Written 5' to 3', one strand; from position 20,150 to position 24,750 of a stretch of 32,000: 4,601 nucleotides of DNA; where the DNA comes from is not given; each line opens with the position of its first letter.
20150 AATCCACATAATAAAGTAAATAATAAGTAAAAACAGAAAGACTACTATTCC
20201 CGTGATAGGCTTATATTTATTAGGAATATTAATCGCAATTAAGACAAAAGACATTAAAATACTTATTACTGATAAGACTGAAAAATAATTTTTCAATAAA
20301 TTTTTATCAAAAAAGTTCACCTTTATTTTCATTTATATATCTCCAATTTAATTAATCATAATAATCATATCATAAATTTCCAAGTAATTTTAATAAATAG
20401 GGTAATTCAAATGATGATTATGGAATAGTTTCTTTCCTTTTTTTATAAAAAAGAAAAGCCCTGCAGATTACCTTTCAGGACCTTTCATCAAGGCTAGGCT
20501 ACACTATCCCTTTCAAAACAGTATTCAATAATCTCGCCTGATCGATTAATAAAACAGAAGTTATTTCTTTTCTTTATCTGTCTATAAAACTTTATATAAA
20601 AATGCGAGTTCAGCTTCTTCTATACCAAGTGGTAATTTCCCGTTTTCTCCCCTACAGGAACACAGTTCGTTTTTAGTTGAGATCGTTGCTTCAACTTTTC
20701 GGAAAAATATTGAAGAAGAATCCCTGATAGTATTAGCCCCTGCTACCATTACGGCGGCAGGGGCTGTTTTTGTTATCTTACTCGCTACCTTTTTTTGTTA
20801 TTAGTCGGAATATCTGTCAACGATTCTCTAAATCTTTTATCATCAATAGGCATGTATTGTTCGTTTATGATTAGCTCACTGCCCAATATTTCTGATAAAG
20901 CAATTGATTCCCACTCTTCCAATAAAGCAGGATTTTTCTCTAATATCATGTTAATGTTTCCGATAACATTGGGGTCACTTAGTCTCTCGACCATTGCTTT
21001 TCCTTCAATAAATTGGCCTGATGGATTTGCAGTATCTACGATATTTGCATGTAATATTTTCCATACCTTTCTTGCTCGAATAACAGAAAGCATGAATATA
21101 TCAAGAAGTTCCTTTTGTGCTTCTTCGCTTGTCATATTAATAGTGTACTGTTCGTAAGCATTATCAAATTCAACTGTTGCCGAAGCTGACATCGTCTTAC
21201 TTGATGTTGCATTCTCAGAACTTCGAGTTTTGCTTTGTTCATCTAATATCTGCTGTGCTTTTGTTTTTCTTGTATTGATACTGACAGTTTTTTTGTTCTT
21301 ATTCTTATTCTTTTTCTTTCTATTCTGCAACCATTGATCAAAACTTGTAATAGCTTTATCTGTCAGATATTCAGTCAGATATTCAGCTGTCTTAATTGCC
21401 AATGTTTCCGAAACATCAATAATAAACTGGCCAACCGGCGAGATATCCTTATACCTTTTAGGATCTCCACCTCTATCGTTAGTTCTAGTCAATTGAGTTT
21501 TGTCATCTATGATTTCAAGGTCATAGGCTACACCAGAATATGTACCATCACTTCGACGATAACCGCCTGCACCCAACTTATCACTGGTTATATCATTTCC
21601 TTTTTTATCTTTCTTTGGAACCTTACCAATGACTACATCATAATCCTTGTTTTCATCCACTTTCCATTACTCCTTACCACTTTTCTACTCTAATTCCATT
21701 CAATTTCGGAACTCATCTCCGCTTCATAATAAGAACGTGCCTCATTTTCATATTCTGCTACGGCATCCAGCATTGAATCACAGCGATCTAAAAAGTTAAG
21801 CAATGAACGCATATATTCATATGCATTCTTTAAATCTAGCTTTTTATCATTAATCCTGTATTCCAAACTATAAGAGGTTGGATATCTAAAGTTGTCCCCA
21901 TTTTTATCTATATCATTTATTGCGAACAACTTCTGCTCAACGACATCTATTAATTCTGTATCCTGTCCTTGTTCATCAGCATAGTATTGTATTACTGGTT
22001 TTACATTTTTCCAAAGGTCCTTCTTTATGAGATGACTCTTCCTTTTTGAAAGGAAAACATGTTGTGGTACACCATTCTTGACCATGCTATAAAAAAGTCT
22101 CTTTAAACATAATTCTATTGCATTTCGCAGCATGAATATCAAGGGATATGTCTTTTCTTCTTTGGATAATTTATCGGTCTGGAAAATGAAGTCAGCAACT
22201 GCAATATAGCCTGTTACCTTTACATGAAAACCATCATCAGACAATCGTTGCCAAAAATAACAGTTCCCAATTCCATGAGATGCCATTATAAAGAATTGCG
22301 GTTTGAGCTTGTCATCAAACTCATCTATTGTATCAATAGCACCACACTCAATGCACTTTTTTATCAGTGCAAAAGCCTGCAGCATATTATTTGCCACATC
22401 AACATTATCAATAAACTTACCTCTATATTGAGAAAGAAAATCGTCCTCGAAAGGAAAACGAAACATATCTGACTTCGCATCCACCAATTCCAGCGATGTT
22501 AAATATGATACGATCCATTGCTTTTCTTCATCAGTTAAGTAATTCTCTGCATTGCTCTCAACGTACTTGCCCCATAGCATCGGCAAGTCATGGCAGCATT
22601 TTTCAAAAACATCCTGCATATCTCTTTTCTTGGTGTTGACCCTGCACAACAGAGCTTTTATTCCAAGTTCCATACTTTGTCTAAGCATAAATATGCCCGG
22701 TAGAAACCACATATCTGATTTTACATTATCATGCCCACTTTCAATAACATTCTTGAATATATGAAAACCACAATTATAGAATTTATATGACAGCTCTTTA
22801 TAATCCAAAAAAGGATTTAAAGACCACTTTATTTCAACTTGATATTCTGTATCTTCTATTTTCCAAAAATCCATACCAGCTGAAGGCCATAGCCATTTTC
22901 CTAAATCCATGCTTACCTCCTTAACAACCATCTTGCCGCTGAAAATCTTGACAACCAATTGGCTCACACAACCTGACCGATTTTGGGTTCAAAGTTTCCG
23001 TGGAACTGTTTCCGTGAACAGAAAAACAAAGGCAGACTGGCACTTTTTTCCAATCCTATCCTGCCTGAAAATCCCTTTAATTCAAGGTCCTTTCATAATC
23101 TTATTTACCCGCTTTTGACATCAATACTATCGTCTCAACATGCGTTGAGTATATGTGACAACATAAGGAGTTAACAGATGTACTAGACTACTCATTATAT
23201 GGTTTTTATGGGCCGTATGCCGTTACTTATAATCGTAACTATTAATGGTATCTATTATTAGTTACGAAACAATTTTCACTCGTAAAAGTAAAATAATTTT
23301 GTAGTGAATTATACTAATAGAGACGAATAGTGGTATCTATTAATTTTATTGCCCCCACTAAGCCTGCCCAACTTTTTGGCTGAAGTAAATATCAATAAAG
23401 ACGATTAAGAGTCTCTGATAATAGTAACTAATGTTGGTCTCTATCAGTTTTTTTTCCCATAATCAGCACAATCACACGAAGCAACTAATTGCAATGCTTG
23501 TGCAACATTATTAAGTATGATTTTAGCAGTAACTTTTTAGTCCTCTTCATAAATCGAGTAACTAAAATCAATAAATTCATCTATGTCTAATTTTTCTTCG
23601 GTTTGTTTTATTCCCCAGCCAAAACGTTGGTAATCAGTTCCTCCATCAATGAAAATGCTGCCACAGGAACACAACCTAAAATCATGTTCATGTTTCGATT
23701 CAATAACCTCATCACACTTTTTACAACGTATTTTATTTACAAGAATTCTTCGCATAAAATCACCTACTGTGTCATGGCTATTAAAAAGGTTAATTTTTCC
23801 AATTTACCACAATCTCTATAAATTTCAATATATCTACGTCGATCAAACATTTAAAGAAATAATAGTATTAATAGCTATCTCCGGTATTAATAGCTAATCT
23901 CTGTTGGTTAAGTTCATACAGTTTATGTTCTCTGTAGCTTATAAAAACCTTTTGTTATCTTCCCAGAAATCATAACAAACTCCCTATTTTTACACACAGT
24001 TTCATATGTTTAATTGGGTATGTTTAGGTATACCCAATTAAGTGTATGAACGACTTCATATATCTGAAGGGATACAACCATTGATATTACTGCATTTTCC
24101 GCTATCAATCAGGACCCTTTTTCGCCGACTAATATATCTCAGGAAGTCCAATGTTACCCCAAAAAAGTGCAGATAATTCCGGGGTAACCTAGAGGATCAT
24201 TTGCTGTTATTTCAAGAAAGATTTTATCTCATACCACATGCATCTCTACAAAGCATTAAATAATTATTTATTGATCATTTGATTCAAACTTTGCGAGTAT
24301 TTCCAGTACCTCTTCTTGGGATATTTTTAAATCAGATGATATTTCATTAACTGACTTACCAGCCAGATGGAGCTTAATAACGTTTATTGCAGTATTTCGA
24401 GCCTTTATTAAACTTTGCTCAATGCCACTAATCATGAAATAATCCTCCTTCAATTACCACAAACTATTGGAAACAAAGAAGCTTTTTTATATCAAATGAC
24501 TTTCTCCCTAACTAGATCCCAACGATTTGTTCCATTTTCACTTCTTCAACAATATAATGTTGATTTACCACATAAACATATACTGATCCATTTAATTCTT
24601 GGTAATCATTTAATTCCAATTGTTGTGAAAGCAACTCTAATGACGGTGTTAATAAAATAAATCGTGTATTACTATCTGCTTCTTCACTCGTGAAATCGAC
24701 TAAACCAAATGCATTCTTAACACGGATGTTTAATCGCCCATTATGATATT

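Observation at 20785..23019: Uncharacterised two-gene operon between type II Thoeris and BREX: best candidate for a new defence system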

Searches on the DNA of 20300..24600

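Call 83: search_rna_families(source=window, start=20300, end=24600, threshold=evalue, max_evalue=1)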
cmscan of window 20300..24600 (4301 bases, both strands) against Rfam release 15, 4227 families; matches with E-value up to 1: 2.
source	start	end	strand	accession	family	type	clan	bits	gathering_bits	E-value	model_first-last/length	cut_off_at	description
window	20713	20772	+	RF02399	NsiR1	Gene; sRNA;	-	24.7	39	0.09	1-60/60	no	Nitrogen stress-induced RNA 1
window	24000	24051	+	RF04176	mir-3149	Gene; miRNA;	-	23.1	100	0.53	1-83/83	no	mir-3149 microRNA precursor family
